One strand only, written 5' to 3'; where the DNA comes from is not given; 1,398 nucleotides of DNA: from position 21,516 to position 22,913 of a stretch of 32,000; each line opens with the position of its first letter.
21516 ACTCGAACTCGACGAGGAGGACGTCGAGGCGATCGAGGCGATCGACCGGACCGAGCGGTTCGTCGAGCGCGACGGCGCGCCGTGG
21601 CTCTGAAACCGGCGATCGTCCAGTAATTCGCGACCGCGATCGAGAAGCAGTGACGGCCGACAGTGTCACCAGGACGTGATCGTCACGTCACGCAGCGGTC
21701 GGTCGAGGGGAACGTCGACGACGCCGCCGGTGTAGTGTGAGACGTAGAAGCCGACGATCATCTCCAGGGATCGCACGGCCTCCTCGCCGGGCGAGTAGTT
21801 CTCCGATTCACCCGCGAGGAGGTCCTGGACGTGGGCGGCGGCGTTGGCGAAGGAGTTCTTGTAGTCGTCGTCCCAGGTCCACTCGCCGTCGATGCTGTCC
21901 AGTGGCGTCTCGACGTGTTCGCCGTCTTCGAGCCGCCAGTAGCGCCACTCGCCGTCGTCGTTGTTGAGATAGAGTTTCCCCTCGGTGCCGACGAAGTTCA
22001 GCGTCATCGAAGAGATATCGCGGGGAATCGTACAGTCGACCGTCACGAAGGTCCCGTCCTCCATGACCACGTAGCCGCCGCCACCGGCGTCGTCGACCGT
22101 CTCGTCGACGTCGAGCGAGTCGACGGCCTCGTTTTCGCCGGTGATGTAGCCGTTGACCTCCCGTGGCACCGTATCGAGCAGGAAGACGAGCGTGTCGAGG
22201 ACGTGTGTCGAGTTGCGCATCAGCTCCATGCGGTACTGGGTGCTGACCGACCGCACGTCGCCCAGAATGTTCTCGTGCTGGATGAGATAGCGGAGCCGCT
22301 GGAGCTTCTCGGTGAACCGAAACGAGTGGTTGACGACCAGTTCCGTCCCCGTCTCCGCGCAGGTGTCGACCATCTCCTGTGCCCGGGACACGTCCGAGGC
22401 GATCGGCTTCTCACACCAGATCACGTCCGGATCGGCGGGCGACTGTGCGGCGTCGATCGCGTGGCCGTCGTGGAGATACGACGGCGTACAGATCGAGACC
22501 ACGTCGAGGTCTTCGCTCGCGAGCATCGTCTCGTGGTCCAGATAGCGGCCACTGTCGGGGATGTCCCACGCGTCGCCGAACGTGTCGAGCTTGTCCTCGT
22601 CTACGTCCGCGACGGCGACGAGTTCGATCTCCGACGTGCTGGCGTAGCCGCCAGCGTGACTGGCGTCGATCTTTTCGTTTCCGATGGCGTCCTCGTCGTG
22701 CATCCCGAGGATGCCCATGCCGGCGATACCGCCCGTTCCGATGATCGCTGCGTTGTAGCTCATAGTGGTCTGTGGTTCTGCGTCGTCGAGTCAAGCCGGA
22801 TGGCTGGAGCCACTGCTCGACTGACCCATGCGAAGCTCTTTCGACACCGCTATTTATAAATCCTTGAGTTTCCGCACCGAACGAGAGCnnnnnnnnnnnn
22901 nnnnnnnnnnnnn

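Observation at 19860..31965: Cytoplasmic GH88 locus without KduI/KduD: candidate non-phosphorylative route from unsaturated uronate to pyruvate plus glycerate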

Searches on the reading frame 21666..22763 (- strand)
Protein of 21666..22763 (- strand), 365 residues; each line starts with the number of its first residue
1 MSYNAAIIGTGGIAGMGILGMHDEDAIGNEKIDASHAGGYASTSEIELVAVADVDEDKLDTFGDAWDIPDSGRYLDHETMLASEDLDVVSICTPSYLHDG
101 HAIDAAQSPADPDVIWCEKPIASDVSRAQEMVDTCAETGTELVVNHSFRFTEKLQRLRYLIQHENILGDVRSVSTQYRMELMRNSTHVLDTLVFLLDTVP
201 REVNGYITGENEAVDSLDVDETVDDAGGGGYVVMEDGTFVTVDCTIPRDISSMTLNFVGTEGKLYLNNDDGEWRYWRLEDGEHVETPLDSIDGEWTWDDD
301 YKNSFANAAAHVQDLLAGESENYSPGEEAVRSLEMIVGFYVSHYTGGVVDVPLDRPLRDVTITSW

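Call 4: search_protein_families(library=pfam, proteins=[window:21666-22763:-], max_evalue=0.01)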
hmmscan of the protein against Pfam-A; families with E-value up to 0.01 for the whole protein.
window:21666-22763:- (365 aa): 3 families
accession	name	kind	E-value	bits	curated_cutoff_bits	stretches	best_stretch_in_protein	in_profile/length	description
PF01408.29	GFO_IDH_MocA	-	2.7e-18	67.2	24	1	5-146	3-120/120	Oxidoreductase family, NAD-binding Rossmann fold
PF02894.22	GFO_IDH_MocA_C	-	7e-05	23.2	22.9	1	181-350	43-217/218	Oxidoreductase family, C-terminal alpha/beta domain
PF22725.1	GFO_IDH_MocA_C3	-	0.0025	18.2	27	0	181-264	46-123/124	GFO/IDH/MocA C-terminal domain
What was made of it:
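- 21666..22763 (-): Gfo/Idh/MocA NAD(P) oxidoreductase. Proposed C4 dehydrogenase that makes the 2,4-diketo acid. Pfam GFO_IDH_MocA 2.7e-18 plus the C-terminal domain (call 4).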

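Call 5: search_protein_families(library=ncbifam, proteins=[window:21666-22763:-], max_evalue=0.01)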
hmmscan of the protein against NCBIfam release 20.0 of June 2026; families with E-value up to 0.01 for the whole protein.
window:21666-22763:- (365 aa): 7 families
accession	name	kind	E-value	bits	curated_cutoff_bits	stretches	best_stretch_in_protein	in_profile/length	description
NF040723.1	UDP-GlcNAcDh_Arch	equivalog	2.5e-21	76.5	450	1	27-176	6-147/302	UDP-N-acetylglucosamine 3-dehydrogenase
NF041392.1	XylDh_Gfo6_Halo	equivalog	1.8e-18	66.4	350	2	54-181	50-174/350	D-xylose 1-dehydrogenase Gfo6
TIGR04380.1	myo_inos_iolG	equivalog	1.4e-17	63.6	355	1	27-175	7-150/330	inositol 2-dehydrogenase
NF052479.1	LevoglcsnDh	equivalog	3.5e-11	42.4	650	1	75-178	63-162/386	levoglucosan dehydrogenase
NF052679.1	InsChiInosDhIolG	equivalog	2.5e-08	33.3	540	1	24-197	10-179/343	bifunctional inositol 2-dehydrogenase/D-chiro-inositol 1-dehydrogenase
NF008607.0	PRK11579.1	subfamily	2.8e-08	33.1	330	1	36-175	20-150/346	oxidoreductase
NF058561.1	BT_2158_fam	equivalog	0.00017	20.3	750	1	46-173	57-180/487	glycoside 3-dehydrogenase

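Call 33: search_solved_structures(query=window:21666-22763:-, max_evalue=0.00001)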
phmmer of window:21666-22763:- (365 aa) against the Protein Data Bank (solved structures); distinct sequences matched with E-value up to 0.00001: 21.
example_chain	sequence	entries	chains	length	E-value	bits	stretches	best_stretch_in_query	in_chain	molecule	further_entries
5a02_A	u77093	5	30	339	2.4e-12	50.1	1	44-179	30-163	ALDOSE-ALDOSE OXIDOREDUCTASE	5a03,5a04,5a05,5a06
6z3b_B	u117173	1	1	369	8.8e-10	41.7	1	73-170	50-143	Gfo/Idh/MocA family oxidoreductase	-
6z3b_A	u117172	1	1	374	9e-10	41.6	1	73-170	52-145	Gfo/Idh/MocA family oxidoreductase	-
6z3c_AAA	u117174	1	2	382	9.2e-10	41.6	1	73-170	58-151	Gfo/Idh/MocA family oxidoreductase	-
9m3d_B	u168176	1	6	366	2.7e-09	40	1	43-151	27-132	DgpA1 from W974-1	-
3db2_A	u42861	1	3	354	3e-09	39.9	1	37-178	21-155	putative NADPH-dependent oxidoreductase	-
6o15_A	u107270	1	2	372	3.7e-09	39.6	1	79-176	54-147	Uncharacterized oxidoreductase YjhC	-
7xr9_A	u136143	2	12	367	4e-09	39.5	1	46-159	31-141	DgpA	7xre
3q2k_A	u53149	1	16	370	3.2e-08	36.5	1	27-162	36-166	oxidoreductase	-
3q2i_A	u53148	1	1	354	1.5e-07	34.3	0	31-164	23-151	dehydrogenase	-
4hkt_A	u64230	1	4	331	3.3e-07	33.2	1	27-175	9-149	Inositol 2-dehydrogenase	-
5uhw_A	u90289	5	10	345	5.6e-07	32.4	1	47-162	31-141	Oxidoreductase protein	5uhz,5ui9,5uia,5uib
4fb5_A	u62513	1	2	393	9.5e-07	31.7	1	76-180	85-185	Probable oxidoreductase protein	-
4koa_A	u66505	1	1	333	1.4e-06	31.1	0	79-158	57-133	1,5-anhydro-D-fructose reductase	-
1evj_A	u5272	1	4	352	1.6e-06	30.9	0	48-177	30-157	GLUCOSE-FRUCTOSE OXIDOREDUCTASE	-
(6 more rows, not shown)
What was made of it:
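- Its specificity cannot be read from its sequence (call 33).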
